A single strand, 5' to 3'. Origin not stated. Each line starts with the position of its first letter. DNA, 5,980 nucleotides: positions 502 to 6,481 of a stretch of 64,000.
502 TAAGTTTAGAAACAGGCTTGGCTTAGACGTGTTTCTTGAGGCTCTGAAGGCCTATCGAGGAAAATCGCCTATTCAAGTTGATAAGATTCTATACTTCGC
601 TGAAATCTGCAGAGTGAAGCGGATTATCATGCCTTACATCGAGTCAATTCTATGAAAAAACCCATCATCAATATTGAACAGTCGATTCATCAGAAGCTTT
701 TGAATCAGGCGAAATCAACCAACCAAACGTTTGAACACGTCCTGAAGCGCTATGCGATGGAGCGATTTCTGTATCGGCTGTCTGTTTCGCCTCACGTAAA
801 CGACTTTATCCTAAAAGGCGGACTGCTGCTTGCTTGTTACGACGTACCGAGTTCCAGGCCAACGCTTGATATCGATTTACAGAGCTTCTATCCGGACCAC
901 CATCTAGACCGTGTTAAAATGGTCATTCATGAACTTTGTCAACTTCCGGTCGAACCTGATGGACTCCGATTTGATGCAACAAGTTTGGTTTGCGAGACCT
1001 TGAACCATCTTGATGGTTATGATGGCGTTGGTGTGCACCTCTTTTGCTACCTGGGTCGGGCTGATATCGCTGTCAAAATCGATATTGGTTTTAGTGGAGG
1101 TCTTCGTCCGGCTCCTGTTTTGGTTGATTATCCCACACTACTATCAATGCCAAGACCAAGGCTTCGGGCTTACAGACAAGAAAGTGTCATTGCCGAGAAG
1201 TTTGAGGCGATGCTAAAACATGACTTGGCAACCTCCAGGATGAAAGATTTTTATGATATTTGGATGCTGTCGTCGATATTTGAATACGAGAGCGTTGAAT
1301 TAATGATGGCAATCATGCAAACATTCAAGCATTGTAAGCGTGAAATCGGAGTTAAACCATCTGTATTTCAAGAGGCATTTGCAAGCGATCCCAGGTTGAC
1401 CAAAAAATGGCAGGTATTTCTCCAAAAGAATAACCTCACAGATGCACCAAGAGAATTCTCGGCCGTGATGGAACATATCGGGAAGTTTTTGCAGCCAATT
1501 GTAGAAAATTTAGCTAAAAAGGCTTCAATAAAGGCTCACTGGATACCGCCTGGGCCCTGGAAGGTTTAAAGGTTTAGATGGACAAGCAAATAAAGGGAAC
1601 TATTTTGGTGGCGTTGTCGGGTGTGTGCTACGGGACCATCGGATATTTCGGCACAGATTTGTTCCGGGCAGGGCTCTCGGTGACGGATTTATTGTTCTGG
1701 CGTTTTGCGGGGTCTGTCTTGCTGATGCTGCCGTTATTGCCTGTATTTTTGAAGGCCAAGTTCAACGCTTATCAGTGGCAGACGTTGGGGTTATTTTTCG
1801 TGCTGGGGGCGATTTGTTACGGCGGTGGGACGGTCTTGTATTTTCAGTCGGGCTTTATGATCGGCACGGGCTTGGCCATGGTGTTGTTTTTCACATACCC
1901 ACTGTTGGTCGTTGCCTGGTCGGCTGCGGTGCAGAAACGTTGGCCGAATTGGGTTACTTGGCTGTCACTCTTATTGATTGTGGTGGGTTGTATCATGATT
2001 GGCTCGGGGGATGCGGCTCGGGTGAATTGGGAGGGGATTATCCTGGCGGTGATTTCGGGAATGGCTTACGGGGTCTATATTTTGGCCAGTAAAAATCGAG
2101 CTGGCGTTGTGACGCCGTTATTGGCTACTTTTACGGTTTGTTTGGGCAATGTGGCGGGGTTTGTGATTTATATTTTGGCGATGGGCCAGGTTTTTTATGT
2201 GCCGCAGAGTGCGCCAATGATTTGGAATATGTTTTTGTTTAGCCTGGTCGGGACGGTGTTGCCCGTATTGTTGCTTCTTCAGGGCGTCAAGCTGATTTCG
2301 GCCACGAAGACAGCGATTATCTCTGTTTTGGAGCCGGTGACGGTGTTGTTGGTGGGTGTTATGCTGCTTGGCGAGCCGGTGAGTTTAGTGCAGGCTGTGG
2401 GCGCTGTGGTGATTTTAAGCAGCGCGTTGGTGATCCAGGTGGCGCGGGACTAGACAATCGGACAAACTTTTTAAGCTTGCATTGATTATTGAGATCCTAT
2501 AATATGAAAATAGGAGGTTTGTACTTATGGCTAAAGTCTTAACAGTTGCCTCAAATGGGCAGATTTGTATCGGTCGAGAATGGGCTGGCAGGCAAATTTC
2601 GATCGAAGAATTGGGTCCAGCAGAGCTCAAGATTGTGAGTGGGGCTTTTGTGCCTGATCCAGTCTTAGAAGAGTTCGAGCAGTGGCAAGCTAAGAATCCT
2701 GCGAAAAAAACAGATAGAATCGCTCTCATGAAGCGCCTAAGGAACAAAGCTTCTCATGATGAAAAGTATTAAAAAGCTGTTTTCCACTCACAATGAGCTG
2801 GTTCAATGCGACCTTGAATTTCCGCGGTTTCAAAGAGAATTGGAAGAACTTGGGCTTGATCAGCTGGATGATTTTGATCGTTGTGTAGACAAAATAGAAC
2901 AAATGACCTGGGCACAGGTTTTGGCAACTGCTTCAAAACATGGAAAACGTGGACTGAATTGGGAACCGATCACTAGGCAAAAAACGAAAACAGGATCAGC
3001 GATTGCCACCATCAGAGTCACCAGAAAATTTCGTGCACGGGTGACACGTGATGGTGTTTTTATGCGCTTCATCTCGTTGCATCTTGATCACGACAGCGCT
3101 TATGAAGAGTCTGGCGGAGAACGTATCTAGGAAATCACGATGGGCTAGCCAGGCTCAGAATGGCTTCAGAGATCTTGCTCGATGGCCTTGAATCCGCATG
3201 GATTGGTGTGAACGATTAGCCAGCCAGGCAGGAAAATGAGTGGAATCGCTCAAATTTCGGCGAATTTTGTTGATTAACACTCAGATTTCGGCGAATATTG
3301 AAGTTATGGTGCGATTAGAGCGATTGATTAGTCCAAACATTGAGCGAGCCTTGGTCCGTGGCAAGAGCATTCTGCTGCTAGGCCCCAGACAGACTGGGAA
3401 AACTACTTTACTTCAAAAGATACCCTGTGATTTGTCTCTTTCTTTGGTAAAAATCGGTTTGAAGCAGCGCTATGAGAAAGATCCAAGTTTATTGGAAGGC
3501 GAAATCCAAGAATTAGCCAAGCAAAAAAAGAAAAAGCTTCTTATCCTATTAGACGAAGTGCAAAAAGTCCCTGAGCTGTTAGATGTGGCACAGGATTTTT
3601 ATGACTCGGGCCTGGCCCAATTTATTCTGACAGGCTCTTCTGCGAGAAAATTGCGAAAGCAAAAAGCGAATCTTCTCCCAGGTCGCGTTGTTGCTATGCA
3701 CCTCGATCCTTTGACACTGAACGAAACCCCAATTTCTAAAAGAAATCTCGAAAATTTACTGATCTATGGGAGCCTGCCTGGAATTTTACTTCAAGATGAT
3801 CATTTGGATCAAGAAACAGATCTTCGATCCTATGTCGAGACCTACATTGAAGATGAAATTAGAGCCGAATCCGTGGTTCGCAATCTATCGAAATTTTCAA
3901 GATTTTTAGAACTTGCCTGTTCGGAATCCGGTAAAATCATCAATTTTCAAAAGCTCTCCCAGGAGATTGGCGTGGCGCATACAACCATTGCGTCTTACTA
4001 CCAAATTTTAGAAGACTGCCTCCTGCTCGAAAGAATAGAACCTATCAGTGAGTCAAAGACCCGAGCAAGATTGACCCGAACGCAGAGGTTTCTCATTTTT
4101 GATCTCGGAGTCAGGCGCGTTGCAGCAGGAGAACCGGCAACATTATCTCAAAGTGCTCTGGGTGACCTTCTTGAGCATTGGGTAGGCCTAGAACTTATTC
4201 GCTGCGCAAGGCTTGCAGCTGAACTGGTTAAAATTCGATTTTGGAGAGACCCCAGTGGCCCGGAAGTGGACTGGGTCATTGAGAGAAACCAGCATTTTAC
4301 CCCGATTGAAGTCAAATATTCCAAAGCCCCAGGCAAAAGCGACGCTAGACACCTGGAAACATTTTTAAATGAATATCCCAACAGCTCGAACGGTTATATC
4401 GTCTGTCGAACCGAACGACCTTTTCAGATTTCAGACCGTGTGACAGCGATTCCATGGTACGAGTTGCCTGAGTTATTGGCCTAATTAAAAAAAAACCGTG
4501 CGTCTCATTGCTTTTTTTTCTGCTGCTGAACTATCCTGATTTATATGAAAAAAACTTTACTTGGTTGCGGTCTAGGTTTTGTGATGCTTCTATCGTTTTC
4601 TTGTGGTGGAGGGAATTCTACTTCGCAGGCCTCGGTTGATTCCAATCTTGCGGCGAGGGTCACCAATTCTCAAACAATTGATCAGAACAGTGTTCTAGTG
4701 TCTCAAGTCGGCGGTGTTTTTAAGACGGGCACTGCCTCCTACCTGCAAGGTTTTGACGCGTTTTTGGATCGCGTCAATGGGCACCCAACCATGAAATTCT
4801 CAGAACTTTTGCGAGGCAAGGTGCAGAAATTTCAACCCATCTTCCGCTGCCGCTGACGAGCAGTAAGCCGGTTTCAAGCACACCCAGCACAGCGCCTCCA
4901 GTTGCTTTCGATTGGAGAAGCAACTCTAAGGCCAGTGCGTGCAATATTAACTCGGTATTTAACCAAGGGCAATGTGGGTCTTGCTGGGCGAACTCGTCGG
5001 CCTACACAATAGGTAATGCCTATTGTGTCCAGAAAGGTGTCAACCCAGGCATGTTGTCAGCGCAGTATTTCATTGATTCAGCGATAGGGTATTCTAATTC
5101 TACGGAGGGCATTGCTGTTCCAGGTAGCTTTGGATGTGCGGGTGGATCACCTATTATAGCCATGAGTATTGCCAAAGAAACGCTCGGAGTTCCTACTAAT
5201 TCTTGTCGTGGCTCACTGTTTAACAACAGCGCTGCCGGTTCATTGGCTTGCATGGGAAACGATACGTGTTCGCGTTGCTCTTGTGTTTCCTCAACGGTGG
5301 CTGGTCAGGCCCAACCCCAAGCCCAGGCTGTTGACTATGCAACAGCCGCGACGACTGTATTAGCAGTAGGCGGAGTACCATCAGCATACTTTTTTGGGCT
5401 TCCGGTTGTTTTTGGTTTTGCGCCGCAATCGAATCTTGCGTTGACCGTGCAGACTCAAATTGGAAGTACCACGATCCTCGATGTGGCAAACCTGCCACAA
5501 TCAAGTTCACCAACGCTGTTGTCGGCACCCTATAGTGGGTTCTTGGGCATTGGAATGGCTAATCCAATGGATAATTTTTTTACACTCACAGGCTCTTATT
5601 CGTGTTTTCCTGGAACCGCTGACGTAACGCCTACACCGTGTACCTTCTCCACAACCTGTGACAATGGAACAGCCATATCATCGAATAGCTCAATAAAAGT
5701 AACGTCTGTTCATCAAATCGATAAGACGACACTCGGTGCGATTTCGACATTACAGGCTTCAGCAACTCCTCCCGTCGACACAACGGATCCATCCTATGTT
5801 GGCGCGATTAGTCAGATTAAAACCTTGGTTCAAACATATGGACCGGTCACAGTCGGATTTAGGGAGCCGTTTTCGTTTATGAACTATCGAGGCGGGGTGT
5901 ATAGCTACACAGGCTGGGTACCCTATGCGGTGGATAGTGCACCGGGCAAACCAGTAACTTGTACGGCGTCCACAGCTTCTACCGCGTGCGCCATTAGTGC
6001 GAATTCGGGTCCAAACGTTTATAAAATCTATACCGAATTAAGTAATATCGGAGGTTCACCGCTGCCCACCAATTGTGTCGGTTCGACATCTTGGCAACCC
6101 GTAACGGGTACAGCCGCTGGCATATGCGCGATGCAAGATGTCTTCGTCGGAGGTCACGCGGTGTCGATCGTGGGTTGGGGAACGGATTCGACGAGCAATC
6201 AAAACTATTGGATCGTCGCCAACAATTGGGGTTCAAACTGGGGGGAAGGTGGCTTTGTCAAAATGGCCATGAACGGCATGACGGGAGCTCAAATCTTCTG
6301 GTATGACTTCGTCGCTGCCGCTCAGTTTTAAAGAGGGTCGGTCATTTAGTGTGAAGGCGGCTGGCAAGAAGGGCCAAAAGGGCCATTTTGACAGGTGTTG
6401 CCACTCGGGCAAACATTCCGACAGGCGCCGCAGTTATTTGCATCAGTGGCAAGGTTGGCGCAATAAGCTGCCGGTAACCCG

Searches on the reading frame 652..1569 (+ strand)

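Call 87: search_protein_families(library=pfam, proteins=[window:652-1569:+], max_evalue=0.00001)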
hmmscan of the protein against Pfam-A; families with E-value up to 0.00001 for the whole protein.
window:652-1569:+ (305 aa): 1 family
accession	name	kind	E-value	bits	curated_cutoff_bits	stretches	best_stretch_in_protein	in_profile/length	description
PF08843.17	AbiEii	-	1.2e-38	133.9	22.5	1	38-274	1-237/238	Nucleotidyl transferase AbiEii toxin, Type IV TA system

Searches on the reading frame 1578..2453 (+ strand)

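Call 87: search_protein_families(library=pfam, proteins=[window:1578-2453:+], max_evalue=0.00001)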
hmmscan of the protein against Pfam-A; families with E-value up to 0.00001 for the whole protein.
window:1578-2453:+ (291 aa): 1 family
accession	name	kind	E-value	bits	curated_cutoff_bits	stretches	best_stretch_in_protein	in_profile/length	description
PF00892.27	EamA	-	3.7e-30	105.4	28.2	2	153-286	3-133/135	EamA-like transporter family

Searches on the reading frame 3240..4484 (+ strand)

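Call 87: search_protein_families(library=pfam, proteins=[window:3240-4484:+], max_evalue=0.00001)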
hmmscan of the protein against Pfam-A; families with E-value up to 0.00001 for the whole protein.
window:3240-4484:+ (414 aa): 4 families
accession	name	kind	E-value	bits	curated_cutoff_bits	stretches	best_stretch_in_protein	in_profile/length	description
PF13635.12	DUF4143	-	2.6e-30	105.7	28.1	1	205-361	2-160/160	Domain of unknown function (DUF4143)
PF13173.12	AAA_14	-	4.9e-24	85.2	27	1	42-162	3-127/129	AAA domain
PF25199.1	nSTAND_NTPase5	-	4.2e-06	27.1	34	1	40-133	40-133/145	Novel STAND NTPase 5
PF13401.12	AAA_22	-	9.6e-06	26.4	27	0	72-134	58-124/130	AAA domain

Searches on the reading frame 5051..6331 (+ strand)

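Call 87: search_protein_families(library=pfam, proteins=[window:5051-6331:+], max_evalue=0.00001)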
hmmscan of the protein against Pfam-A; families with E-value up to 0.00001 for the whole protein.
window:5051-6331:+ (426 aa): 1 family
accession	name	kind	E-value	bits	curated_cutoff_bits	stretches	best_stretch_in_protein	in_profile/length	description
PF00112.29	Peptidase_C1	-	6.9e-18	66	20.7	1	367-408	166-205/220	Papain family cysteine protease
